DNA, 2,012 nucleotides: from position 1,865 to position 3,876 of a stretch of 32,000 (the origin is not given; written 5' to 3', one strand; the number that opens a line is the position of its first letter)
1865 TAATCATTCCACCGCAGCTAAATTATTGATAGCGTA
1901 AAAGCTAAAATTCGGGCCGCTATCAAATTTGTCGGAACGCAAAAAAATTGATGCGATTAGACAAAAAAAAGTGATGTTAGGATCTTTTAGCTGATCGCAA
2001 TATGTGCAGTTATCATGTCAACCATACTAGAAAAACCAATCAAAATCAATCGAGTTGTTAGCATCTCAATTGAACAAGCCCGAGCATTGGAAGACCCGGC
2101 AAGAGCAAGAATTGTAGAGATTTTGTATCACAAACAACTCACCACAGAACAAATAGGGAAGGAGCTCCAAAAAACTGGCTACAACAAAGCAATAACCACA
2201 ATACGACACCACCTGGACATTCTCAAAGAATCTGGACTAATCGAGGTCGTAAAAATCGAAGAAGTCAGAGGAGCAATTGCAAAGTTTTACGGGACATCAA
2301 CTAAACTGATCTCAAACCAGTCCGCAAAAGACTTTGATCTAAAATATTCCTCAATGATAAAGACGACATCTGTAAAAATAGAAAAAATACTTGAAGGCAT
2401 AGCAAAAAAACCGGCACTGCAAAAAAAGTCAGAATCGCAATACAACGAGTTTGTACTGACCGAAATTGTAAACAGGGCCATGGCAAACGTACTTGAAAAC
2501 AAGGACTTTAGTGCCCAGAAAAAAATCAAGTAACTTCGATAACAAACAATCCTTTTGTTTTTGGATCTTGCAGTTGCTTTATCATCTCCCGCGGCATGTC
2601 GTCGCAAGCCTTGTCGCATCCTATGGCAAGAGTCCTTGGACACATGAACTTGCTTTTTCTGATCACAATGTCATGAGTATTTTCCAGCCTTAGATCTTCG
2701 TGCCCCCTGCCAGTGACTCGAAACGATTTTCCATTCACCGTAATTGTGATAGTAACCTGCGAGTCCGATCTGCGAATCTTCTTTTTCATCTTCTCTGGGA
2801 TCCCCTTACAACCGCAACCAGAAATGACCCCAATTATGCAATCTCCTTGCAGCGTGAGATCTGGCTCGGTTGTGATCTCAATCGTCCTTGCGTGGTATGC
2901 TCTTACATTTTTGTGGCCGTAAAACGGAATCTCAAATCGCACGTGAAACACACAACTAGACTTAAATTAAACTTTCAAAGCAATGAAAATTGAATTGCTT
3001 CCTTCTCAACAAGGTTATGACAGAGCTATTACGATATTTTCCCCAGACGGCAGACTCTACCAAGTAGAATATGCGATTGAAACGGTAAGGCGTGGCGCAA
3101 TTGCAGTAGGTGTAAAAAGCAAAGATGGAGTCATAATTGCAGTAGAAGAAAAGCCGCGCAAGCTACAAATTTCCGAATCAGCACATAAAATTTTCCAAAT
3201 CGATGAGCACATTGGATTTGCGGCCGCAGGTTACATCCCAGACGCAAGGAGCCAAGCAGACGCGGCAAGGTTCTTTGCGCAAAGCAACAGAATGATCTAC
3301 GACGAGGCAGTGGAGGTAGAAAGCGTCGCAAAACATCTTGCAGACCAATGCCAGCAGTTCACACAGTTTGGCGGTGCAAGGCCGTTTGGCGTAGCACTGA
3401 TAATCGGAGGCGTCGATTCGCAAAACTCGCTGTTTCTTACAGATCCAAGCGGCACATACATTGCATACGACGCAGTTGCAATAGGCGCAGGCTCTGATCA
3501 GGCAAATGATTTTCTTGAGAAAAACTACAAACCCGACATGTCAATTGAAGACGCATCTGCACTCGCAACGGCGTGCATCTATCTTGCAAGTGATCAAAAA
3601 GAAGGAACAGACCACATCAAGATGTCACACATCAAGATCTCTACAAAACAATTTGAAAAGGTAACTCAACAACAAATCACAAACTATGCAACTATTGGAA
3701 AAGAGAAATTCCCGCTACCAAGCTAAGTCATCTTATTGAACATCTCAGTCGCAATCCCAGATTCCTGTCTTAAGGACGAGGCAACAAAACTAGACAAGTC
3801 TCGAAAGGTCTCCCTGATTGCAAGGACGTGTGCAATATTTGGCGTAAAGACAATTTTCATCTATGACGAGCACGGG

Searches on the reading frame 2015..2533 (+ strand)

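Call 19: search_protein_families(library=pfam, proteins=[window:2015-2533:+], max_evalue=0.001)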
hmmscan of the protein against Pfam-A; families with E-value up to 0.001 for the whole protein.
window:2015-2533:+ (172 aa): 4 families
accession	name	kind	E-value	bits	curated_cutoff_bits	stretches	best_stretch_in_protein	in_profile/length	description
PF12840.13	HTH_20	-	1.1e-08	35.4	27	1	25-79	1-51/51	Helix-turn-helix domain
PF01022.26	HTH_5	-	3.6e-06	27.2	22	1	27-77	1-46/47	Bacterial regulatory protein, arsR family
PF08461.16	HTH_12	-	4.1e-05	23.9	21.4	1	40-77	12-49/66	Ribonuclease R winged-helix domain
PF01475.25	FUR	-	0.001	19.7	23.1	0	29-83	9-66/121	Ferric uptake regulator family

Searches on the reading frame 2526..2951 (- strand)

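Call 25: search_protein_families(library=pfam, proteins=[window:2526-2951:-], max_evalue=0.01)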
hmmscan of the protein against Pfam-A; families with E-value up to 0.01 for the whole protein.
window:2526-2951:- (141 aa): 1 family
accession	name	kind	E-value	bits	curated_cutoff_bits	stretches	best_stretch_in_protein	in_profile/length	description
PF04027.18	DUF371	-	7.8e-45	152.5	25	1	9-140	2-132/133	Domain of unknown function (DUF371)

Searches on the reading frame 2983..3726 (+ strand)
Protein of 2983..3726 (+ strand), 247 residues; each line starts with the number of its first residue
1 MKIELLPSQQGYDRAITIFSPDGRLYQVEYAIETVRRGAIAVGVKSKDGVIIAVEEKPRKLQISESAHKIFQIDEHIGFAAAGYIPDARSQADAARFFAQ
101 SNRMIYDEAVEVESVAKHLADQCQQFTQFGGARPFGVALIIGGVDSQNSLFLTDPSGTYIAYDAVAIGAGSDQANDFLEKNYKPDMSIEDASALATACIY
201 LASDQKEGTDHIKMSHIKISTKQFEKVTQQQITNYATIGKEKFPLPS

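Call 25: search_protein_families(library=pfam, proteins=[window:2983-3726:+], max_evalue=0.01)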
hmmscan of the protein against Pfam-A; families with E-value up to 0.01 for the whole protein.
window:2983-3726:+ (247 aa): 3 families
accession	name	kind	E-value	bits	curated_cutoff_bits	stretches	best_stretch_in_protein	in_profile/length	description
PF00227.31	Proteasome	-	1.6e-51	175.1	22.4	1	35-208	1-179/189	Proteasome subunit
PF10584.14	Proteasome_A_N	-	4.5e-14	52.2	27.7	1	12-33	1-22/23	Proteasome subunit A N-terminal signature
PF24628.1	DUF7627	-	0.00074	19.5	27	1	172-236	18-81/224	Repeat of unknown function (DUF7627)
